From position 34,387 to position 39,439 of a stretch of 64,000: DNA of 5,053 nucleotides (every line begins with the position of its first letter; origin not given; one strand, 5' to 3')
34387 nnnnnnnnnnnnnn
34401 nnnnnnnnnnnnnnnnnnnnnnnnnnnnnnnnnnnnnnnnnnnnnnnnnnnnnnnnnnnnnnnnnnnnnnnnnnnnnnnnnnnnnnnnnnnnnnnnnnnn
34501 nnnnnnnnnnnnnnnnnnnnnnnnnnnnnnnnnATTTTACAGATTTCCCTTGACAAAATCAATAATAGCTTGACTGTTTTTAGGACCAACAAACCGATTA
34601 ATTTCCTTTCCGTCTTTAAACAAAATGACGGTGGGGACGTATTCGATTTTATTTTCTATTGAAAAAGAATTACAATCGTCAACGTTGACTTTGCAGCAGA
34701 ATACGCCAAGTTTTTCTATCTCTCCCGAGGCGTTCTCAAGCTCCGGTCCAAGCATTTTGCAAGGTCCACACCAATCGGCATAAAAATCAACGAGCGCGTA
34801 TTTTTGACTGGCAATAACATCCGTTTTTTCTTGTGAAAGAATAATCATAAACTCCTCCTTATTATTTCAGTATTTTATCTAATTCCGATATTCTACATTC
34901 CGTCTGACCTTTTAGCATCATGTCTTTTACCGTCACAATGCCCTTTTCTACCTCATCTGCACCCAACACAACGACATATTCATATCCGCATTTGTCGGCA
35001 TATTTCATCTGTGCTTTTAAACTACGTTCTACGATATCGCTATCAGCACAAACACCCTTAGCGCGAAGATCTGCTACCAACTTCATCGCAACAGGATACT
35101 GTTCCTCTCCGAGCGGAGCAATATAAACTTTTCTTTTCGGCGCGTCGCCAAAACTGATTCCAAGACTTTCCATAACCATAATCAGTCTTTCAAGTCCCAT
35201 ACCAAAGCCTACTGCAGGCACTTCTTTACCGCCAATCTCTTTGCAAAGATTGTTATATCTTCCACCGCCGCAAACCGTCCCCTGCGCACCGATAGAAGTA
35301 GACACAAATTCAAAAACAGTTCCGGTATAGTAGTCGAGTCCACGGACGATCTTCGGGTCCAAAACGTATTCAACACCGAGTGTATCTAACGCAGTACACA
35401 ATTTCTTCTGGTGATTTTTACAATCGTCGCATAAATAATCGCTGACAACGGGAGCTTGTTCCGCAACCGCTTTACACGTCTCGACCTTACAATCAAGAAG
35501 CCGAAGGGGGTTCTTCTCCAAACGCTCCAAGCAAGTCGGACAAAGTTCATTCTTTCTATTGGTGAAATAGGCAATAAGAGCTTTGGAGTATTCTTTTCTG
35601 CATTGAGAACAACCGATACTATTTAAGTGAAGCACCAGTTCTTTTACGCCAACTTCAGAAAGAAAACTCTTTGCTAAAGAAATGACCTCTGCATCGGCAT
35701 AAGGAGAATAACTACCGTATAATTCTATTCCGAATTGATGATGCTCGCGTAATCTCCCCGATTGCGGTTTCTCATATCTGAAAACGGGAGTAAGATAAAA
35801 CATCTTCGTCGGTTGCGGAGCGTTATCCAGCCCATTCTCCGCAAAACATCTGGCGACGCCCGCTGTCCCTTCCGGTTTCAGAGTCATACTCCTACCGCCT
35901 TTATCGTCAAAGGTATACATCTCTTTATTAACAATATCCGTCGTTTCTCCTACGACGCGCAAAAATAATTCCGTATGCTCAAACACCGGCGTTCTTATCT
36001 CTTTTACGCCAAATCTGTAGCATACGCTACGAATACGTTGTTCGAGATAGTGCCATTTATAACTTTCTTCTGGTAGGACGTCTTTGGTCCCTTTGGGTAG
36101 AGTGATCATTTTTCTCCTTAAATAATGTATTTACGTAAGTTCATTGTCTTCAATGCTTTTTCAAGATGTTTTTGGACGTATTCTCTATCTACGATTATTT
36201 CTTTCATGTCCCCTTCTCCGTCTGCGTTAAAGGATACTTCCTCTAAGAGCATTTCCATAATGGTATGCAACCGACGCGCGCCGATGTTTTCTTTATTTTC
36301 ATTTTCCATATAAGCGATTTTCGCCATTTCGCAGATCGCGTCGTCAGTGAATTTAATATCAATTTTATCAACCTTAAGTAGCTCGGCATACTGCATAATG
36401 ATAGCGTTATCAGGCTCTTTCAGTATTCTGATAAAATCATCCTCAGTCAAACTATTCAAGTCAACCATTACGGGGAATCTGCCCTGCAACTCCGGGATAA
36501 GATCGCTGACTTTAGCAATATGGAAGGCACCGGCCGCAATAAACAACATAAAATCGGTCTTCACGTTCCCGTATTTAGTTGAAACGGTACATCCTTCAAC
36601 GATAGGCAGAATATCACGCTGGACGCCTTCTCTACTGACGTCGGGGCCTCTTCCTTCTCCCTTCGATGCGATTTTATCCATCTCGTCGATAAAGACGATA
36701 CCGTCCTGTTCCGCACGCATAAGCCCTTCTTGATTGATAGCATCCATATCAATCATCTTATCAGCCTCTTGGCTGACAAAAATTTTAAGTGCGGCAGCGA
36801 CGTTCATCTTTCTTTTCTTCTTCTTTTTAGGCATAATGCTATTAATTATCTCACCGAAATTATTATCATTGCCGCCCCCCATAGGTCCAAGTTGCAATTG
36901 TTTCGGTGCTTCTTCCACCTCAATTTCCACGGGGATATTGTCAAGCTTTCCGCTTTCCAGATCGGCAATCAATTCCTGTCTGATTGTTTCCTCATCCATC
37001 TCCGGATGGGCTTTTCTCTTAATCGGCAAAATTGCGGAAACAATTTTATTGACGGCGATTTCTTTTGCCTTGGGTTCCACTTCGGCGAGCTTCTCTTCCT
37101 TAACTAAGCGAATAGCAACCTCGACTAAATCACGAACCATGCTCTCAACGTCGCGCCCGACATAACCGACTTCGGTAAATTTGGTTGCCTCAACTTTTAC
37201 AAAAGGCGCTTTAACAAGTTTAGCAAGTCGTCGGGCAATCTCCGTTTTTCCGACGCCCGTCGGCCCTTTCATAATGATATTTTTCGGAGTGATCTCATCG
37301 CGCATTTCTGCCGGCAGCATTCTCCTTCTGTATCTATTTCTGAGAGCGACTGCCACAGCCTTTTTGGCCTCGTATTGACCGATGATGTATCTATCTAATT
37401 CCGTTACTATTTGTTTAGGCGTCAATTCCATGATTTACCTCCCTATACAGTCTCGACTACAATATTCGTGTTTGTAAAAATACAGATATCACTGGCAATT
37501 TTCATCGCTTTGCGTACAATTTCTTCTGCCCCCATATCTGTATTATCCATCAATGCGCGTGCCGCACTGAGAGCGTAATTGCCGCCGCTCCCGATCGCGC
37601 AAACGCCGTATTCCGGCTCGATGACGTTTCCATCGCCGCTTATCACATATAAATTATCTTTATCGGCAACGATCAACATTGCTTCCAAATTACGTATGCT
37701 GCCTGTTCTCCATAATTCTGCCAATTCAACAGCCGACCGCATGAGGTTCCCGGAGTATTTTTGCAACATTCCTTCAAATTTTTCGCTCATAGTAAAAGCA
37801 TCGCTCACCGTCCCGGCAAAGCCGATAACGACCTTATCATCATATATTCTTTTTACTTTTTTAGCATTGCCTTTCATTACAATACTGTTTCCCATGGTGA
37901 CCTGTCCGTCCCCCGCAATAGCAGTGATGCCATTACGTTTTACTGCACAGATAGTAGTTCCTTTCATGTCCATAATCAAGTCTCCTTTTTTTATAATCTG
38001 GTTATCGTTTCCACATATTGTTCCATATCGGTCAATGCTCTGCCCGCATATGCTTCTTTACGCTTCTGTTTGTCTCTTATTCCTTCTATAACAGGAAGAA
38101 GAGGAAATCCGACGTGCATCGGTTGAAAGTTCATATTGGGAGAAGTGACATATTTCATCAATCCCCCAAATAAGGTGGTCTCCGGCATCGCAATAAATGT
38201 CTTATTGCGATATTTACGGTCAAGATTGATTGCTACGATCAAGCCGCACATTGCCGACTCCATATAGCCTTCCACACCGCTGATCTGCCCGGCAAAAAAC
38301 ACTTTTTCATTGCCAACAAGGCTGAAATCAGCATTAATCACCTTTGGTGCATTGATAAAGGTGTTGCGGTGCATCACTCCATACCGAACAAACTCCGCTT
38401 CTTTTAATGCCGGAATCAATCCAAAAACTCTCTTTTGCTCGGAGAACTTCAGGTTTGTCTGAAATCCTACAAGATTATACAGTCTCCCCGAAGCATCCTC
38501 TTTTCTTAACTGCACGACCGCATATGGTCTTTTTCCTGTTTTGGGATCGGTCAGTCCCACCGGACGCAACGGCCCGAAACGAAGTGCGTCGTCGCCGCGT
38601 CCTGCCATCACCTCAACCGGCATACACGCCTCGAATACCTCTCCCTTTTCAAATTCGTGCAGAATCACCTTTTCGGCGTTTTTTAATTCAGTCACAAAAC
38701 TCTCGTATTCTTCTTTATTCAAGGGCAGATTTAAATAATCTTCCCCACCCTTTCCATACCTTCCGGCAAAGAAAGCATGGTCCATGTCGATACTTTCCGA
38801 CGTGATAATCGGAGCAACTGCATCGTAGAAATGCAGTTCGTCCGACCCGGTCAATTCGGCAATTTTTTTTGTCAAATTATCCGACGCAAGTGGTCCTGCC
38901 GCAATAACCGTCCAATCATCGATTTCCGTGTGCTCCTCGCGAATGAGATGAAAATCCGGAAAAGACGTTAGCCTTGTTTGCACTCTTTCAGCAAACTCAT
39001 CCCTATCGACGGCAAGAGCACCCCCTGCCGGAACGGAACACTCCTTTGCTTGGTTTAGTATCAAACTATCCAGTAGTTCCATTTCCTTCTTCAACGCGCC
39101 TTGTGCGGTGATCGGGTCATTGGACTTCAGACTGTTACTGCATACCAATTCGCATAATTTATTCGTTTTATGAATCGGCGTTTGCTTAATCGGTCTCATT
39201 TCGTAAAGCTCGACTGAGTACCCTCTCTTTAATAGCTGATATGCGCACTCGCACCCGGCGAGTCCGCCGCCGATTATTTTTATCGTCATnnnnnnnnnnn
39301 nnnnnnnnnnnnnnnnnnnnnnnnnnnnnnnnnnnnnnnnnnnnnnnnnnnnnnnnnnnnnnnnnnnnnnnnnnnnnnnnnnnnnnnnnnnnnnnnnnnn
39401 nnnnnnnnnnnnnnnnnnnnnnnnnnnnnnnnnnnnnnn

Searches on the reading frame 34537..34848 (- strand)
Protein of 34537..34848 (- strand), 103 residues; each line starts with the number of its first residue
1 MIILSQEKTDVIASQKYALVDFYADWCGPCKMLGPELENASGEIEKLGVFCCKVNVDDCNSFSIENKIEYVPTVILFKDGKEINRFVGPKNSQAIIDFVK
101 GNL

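Call 26: search_protein_families(library=pfam, proteins=[window:34537-34848:-], max_evalue=0.00001)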
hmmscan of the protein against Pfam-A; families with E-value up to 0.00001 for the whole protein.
window:34537-34848:- (103 aa): 2 families
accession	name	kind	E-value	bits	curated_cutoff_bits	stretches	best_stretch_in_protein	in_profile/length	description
PF00085.26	Thioredoxin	-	5.6e-25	87.8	23.5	1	9-100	12-102/103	Thioredoxin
PF13098.12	Thioredoxin_2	-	1.4e-06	29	27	1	13-93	3-98/104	Thioredoxin-like domain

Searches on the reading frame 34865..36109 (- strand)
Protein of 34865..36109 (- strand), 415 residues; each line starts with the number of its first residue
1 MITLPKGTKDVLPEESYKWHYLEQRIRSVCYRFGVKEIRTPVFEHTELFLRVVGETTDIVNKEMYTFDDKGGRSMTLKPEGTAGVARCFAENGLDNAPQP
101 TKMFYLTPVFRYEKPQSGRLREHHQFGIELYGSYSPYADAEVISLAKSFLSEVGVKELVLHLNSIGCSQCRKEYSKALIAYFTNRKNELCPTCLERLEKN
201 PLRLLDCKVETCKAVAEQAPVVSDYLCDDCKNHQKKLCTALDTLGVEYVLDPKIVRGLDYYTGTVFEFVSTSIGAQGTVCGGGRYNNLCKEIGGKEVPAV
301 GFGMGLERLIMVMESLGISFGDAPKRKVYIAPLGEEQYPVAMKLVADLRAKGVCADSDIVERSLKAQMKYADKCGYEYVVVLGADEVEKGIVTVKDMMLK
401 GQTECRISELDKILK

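Call 7: search_protein_families(library=pfam, proteins=[window:34865-36109:-], max_evalue=0.01)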
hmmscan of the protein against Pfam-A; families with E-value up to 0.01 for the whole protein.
window:34865-36109:- (415 aa): 5 families
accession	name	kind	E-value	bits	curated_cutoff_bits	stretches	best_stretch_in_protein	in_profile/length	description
PF13393.11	tRNA-synt_His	-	2.9e-54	184.9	25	1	7-309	1-308/308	Histidyl-tRNA synthetase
PF03129.25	HGTP_anticodon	-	2.3e-16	60.2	21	1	327-415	1-92/94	Anticodon binding domain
PF00587.30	tRNA-synt_2b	-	1.7e-15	58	29.3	1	65-313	1-175/179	tRNA synthetase class II core domain (G, H, P, S and T)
PF01409.25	tRNA-synt_2d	-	4.6e-05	23.4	19.8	0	288-313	200-226/246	tRNA synthetases class II core domain (F)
PF00152.25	tRNA-synt_2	-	0.00017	21.2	25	0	102-153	93-140/308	tRNA synthetases class II (D, K and N)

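Call 8: search_protein_families(library=ncbifam, proteins=[window:34865-36109:-], max_evalue=1)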
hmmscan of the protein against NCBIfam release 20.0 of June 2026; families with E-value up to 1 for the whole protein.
window:34865-36109:- (415 aa): 32 families (the best 25 are shown)
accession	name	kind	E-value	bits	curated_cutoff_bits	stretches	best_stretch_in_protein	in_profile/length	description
TIGR00442.1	hisS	equivalog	2.7e-154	514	286.75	1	4-405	2-404/406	histidine--tRNA ligase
TIGR00443.1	hisZ_biosyn_reg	equivalog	3.2e-57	194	271.65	1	9-314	1-313/314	ATP phosphoribosyltransferase regulatory subunit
NF008942.0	PRK12292.2-5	equivalog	4.5e-49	167.2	643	2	2-166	9-170/434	ATP phosphoribosyltransferase regulatory subunit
NF009085.0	PRK12420.1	equivalog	5.5e-47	161.1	540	2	217-412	229-424/426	histidine--tRNA ligase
NF008941.0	PRK12292.2-4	equivalog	2.1e-41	142.1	447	1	4-354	9-359/393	ATP phosphoribosyltransferase regulatory subunit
NF008940.0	PRK12292.2-3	equivalog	1.1e-38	133.1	450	1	5-386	6-395/404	ATP phosphoribosyltransferase regulatory subunit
NF008936.0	PRK12292.1-3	equivalog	9.2e-35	120.2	492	2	4-162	7-161/406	ATP phosphoribosyltransferase regulatory subunit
NF008953.0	PRK12295.1-6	equivalog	9.8e-32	110.3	384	2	21-162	14-148/384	ATP phosphoribosyltransferase regulatory subunit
NF008945.0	PRK12292.3-3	equivalog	2.9e-24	85.9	409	2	4-157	2-146/368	ATP phosphoribosyltransferase regulatory subunit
NF008935.0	PRK12292.1-1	equivalog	5.1e-24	84.9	350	1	3-354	5-349/382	ATP phosphoribosyltransferase regulatory subunit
NF008938.0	PRK12292.1-6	equivalog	3.2e-23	82.3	833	1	5-311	9-322/420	ATP phosphoribosyltransferase regulatory subunit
NF009086.0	PRK12421.1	equivalog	9.8e-23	80.7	318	1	4-356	9-359/389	ATP phosphoribosyltransferase regulatory subunit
NF008943.0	PRK12292.3-1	equivalog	2.4e-22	79.6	690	2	3-157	25-171/403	ATP phosphoribosyltransferase regulatory subunit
NF008950.0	PRK12295.1-3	equivalog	2.1e-20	73.4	492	2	25-167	19-153/387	ATP phosphoribosyltransferase regulatory subunit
NF008937.0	PRK12292.1-4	equivalog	1.7e-19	69.9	693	2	4-167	9-168/395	ATP phosphoribosyltransferase regulatory subunit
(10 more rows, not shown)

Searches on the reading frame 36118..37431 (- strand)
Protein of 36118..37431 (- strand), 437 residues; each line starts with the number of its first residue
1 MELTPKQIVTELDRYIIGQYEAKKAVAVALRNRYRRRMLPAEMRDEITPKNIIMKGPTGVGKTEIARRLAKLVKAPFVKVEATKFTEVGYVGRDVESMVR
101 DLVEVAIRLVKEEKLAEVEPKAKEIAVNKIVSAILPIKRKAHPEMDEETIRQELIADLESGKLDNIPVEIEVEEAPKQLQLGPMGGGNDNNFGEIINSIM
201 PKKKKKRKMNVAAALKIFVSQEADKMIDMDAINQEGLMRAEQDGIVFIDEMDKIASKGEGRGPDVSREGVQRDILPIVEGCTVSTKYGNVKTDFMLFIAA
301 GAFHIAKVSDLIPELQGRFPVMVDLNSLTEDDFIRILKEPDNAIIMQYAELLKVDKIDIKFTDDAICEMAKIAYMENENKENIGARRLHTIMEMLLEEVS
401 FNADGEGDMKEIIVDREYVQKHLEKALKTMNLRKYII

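Call 26: search_protein_families(library=pfam, proteins=[window:36118-37431:-], max_evalue=0.00001)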
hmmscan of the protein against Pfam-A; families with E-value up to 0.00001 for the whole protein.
window:36118-37431:- (437 aa): 3 families
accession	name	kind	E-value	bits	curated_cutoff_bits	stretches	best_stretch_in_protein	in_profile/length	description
PF07724.20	AAA_2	-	1.9e-31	109.8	27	1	181-321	9-165/166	AAA domain (Cdc48 subfamily)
PF00004.35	AAA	-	1.2e-12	48.8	21.2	0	53-104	2-51/131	ATPase family associated with various cellular activities (AAA)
PF07728.20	AAA_5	-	1.6e-06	28.6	22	0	51-87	1-38/139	AAA domain (dynein-related subfamily)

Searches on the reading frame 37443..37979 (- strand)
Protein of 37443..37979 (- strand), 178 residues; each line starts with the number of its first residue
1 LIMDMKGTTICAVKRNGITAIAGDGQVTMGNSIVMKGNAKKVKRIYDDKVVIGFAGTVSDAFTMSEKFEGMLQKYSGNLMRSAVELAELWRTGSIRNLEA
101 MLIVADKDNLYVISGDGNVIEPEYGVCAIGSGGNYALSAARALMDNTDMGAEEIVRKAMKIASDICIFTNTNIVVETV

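Call 27: search_protein_families(library=pfam, proteins=[window:37443-37979:-], max_evalue=0.00001)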
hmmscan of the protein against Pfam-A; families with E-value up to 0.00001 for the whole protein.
window:37443-37979:- (178 aa): 1 family
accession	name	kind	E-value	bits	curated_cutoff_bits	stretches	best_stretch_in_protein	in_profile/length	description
PF00227.31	Proteasome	-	1.9e-29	103.1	22.4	1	6-178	3-189/189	Proteasome subunit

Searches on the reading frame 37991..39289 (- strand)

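Call 27: search_protein_families(library=pfam, proteins=[window:37991-39289:-], max_evalue=0.00001)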
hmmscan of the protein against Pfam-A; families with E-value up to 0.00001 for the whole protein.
window:37991-39289:- (432 aa): 3 families
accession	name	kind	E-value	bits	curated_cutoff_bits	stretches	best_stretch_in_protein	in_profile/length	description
PF01134.28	GIDA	-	8.1e-87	292.2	22.1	1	3-363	2-390/391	Glucose inhibited division protein A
PF01266.30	DAO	-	2.8e-07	30.9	27.9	1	5-107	4-110/353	FAD dependent oxidoreductase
PF13450.12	NAD_binding_8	-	1.2e-06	29.1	21.9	1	5-33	1-29/68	NAD(P)-binding Rossmann-like domain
